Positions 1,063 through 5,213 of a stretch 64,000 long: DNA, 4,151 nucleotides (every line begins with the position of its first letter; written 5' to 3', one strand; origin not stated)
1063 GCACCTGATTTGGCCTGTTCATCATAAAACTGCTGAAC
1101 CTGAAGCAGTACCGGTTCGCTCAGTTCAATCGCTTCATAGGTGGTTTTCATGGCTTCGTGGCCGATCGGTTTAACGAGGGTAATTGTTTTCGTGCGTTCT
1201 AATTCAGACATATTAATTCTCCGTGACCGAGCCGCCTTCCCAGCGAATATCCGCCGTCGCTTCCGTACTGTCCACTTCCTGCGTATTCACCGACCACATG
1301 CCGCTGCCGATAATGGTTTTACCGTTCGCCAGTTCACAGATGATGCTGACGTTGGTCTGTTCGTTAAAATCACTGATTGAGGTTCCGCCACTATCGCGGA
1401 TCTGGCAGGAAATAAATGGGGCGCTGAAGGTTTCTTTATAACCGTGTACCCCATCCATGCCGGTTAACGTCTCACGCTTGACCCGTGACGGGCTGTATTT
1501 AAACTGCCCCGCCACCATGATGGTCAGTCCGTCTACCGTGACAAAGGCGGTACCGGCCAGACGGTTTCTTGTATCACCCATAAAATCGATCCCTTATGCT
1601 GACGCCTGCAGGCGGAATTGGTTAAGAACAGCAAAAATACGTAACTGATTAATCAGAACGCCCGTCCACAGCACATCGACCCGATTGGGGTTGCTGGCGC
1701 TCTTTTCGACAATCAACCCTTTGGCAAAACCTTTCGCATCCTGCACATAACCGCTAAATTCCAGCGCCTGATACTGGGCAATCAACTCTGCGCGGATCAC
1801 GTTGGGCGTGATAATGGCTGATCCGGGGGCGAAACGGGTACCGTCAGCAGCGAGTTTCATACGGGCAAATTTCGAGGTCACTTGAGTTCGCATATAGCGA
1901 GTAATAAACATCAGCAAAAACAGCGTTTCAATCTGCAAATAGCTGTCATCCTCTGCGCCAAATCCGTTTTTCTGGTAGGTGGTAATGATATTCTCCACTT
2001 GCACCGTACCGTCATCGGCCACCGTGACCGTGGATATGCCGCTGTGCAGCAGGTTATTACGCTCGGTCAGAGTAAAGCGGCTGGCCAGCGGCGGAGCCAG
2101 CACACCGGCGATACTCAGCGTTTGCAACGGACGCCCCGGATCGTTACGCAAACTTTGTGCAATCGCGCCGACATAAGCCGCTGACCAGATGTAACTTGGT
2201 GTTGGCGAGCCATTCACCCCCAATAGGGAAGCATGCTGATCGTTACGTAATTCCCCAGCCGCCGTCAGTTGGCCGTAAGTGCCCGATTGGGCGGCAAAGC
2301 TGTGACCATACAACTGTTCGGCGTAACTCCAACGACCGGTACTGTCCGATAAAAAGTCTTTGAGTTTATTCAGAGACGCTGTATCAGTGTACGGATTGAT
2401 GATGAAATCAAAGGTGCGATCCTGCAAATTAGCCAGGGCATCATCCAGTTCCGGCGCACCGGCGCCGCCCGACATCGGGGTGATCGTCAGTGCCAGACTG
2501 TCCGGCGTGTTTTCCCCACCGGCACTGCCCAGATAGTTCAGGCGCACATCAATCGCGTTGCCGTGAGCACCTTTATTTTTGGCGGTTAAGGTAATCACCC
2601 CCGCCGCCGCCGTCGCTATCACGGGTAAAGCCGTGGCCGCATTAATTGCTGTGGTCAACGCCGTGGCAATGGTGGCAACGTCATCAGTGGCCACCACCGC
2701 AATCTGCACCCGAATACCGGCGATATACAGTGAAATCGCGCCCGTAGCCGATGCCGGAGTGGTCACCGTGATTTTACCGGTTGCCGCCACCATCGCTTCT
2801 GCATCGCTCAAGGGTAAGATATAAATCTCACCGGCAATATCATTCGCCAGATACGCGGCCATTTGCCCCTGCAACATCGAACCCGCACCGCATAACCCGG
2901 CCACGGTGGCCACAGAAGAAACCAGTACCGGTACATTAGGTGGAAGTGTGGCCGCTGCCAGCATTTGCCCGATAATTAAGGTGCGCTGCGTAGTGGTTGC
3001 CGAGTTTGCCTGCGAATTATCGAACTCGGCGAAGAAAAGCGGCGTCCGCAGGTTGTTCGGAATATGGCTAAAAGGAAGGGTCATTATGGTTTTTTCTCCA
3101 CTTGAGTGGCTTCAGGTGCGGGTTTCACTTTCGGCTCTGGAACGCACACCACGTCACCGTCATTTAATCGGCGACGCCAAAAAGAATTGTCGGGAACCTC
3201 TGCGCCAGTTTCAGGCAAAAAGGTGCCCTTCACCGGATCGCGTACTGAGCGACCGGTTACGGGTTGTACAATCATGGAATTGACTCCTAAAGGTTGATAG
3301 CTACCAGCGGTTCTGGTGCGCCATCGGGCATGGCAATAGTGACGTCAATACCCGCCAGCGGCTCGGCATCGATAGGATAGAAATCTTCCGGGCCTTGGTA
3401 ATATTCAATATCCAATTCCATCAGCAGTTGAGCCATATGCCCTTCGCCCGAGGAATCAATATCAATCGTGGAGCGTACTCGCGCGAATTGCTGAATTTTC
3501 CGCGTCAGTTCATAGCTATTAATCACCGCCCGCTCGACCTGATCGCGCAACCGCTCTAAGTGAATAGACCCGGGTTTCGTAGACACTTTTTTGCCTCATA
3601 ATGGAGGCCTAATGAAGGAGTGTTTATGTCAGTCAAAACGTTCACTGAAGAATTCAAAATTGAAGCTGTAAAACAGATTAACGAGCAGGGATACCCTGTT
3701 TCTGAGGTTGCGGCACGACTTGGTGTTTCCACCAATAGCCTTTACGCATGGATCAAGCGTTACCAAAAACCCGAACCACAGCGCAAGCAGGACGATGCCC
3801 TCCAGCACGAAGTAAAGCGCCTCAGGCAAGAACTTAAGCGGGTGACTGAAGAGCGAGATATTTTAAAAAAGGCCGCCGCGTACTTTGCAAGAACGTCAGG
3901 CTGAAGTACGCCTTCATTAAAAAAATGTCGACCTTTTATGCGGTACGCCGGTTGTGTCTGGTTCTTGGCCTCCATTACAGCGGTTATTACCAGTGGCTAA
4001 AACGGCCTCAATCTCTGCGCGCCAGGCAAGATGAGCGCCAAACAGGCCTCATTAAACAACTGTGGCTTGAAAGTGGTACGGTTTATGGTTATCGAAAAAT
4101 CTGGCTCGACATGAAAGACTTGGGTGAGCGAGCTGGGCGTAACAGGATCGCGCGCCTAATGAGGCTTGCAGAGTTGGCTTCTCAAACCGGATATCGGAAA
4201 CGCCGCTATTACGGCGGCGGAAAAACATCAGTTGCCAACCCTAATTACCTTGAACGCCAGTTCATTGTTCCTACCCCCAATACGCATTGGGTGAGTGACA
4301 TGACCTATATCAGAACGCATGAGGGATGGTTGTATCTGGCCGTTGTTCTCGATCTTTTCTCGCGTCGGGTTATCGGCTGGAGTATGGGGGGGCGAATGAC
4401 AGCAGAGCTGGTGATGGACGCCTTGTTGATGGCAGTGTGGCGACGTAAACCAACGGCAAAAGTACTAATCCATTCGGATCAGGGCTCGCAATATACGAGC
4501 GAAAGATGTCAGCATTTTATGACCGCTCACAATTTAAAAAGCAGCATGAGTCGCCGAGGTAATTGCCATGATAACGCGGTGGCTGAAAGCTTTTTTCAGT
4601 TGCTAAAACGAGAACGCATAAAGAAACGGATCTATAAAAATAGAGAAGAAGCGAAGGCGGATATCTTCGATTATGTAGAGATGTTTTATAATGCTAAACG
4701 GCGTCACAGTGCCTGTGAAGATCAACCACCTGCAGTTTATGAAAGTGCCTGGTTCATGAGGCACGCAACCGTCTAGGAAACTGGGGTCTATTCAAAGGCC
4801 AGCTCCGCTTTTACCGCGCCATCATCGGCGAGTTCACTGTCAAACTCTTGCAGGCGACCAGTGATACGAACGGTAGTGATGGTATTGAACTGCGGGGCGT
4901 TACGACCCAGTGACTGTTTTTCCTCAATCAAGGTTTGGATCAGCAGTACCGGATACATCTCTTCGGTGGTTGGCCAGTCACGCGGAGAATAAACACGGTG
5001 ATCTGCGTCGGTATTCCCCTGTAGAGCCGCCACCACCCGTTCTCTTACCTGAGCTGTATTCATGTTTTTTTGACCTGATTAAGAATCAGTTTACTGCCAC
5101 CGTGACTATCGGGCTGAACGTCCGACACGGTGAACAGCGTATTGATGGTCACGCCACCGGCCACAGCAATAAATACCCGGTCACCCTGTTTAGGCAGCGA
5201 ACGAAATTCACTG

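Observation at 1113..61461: Tandem dilysogen whose middle is a complete, undamaged hybrid phage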

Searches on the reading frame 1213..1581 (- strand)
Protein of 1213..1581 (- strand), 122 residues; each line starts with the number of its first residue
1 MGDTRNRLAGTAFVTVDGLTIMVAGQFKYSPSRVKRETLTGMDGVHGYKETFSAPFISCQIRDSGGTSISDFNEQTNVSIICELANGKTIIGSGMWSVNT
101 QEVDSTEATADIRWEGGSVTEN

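Call 18: find_encoding_contigs(protein=window:1213-1581:-, flank=10000, max_places=6)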
Protein window:1213-1581:- (122 aa): 24 contigs read that carry it; 6 places shown.
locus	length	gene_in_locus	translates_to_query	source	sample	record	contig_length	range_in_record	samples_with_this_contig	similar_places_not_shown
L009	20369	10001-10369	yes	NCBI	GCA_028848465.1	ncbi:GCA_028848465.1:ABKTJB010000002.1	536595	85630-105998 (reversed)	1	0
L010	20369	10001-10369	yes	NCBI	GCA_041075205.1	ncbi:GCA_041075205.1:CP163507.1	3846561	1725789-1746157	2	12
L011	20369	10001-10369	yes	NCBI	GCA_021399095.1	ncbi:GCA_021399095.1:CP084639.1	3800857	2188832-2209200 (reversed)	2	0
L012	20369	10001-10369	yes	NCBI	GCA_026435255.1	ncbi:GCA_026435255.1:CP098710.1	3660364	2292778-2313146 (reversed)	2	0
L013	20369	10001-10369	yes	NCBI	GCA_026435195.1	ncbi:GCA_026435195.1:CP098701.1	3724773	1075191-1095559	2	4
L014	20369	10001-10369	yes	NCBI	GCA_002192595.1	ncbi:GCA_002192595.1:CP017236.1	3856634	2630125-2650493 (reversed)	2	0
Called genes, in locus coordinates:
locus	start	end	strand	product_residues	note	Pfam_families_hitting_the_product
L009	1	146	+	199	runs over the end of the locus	-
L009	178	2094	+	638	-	PF05876:GpA_ATPase, PF20454:GpA_nuclease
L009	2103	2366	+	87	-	PF02831:gpW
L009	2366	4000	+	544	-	PF05136:Phage_portal_2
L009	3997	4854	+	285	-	PF25145:NfeD1b_N (weak), PF01343:Peptidase_S49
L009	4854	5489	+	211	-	-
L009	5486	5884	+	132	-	PF02924:HDPD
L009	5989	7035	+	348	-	PF03864:Phage_cap_E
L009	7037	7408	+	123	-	-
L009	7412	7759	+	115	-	PF05354:Phage_attach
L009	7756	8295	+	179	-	-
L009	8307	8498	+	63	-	PF10948:DUF2635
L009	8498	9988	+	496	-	PF04984:Phage_sheath_1, PF17482:Phage_sheath_1C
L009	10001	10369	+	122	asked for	PF10618:Tail_tube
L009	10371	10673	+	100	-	PF10109:Phage_TAC_7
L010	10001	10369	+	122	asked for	PF10618:Tail_tube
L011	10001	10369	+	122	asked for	PF10618:Tail_tube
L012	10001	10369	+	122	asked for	PF10618:Tail_tube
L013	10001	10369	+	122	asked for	PF10618:Tail_tube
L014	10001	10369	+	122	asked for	PF10618:Tail_tube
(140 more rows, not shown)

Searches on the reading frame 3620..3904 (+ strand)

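Call 17: search_protein_families(library=phrogs, proteins=[window:3620-3904:+], max_evalue=1e-8)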
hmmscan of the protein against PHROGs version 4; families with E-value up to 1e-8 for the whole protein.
window:3620-3904:+ (94 aa): 3 families
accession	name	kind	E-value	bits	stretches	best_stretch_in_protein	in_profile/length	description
phrog_151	-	integration and excision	4e-22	79.5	1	3-93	123-227/582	transposase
phrog_17819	-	unknown function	1.2e-17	64.4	1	3-52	1-50/60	-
phrog_157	-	integration and excision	2.1e-09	37.9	1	5-86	115-199/580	transposase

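Call 46: search_protein_families(library=pfam, proteins=[window:3620-3904:+], max_evalue=0.01)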
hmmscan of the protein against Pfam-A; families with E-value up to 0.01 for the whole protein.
window:3620-3904:+ (94 aa): 16 families
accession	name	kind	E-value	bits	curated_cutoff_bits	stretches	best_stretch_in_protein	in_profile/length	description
PF01527.26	HTH_Tnp_1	-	1.8e-19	70.2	24.1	1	6-73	5-75/75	Transposase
PF13384.12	HTH_23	-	1.9e-09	37.5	24.6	1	13-50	7-43/50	Homeodomain-like domain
PF13518.12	HTH_28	-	1.9e-07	31.5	25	1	12-50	1-38/52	Helix-turn-helix domain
PF13542.12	HTH_Tnp_ISL3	-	6.4e-06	26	27.4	1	8-48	12-50/51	Helix-turn-helix domain of transposase family ISL3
PF06056.18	Terminase_5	-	8.1e-06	26.1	20.3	1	23-50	12-39/58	Putative ATPase subunit of terminase (gpP-like)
PF13551.12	HTH_29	-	3.6e-05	24.2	28.1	1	14-50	2-38/64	Winged helix-turn helix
PF00376.29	MerR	-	7.4e-05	22.9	28.2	1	27-56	2-31/38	MerR family regulatory protein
PF13309.12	HTH_22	-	0.00014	22.3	29.6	1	4-45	16-62/63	HTH domain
PF02796.21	HTH_7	-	0.0004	20.9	23.8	1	10-42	8-39/45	Helix-turn-helix domain of resolvase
PF00440.29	TetR_N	-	0.00082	19.6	24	1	16-42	5-34/47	Bacterial regulatory proteins, tetR family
PF12728.13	HTH_17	-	0.0011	19.7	27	1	27-47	4-24/51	Helix-turn-helix domain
PF02954.25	HTH_8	-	0.002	18.2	22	1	19-48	13-42/42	Bacterial regulatory protein, Fis family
PF01381.28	HTH_3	-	0.0022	18.4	23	1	21-53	6-38/55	Helix-turn-helix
PF03131.22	bZIP_Maf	-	0.0031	18.4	22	1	45-85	47-87/92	bZIP Maf transcription factor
PF08281.18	Sigma70_r4_2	-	0.0085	16.2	25.7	0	22-47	24-49/54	Sigma-70, region 4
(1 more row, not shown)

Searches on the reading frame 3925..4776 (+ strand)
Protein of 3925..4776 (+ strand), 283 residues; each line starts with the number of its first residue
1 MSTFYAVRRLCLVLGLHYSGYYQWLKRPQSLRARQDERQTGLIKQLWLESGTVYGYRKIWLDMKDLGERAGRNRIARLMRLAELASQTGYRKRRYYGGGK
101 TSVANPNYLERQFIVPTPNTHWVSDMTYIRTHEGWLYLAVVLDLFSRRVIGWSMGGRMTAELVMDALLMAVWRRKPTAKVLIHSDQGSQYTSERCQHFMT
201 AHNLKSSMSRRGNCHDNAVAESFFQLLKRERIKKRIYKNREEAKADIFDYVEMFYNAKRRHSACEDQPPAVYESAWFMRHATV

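Call 17: search_protein_families(library=phrogs, proteins=[window:3925-4776:+], max_evalue=1e-8)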
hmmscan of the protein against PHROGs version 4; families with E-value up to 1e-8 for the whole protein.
window:3925-4776:+ (283 aa): 9 families
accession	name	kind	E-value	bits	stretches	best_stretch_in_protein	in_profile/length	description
phrog_157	-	integration and excision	3.6e-106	357.5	1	4-276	215-487/580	transposase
phrog_956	-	integration and excision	2.5e-57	195.9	1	110-275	36-200/436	transposase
phrog_4869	-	unknown function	1.5e-40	139.9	1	4-158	12-168/172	-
phrog_8347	-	unknown function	1.8e-27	96.3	1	80-174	2-95/95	-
phrog_9038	-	unknown function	1.7e-25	90.8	1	66-174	75-182/186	-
phrog_29948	-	unknown function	2e-17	64.4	1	126-190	1-67/78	-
phrog_21036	-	unknown function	5e-17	62.9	1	4-89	10-95/109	-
phrog_32279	-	unknown function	2.7e-16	60.7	1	136-205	1-70/90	-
phrog_310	-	integration and excision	1.9e-09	37.9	1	138-265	303-452/696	transposase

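Call 46: search_protein_families(library=pfam, proteins=[window:3925-4776:+], max_evalue=0.01)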
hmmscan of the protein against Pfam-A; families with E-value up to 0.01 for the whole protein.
window:3925-4776:+ (283 aa): 5 families
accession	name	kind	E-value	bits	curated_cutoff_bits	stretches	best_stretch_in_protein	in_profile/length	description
PF00665.32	rve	-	1.7e-30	105.8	32.6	1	117-214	3-102/102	Integrase core domain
PF13276.12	HTH_21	-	3.7e-13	49.9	28.1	1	35-89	2-57/60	HTH-like domain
PF13333.12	rve_2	-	1.5e-11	44.7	22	1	221-273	1-52/56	Integrase core domain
PF13683.12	rve_3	-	3.4e-11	43.2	26.5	1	204-269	3-67/67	Integrase core domain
PF20059.4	DUF6458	-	0.0055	17.4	27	1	148-195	30-76/78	Domain of unknown function (DUF6458)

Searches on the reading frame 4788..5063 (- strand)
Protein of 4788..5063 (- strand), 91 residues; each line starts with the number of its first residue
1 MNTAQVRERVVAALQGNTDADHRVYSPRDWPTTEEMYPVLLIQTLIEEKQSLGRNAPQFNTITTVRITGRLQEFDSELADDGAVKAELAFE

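Call 34: find_encoding_contigs(protein=window:4788-5063:-, flank=10000, max_places=10)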
Protein window:4788-5063:- (91 aa): 4 contigs read that carry it; 2 places shown.
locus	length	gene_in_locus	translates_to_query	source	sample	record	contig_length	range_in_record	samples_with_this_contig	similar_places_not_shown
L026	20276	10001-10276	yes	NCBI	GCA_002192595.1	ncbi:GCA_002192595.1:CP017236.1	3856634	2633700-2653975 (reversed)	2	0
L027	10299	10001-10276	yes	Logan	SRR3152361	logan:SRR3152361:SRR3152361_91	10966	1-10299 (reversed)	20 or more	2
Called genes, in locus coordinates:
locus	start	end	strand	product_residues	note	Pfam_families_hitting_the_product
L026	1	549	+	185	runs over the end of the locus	-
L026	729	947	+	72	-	-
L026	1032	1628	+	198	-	-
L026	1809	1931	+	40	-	-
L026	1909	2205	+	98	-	-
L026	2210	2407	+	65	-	-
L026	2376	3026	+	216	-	PF05876:GpA_ATPase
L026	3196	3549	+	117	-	PF20454:GpA_nuclease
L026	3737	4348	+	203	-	PF20454:GpA_nuclease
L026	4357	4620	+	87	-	PF02831:gpW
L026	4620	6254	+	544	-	PF05136:Phage_portal_2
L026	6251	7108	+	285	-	PF25145:NfeD1b_N (weak), PF01343:Peptidase_S49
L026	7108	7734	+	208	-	-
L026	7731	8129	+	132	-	PF02924:HDPD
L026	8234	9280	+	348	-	PF03864:Phage_cap_E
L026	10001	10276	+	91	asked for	-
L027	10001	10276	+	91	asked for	-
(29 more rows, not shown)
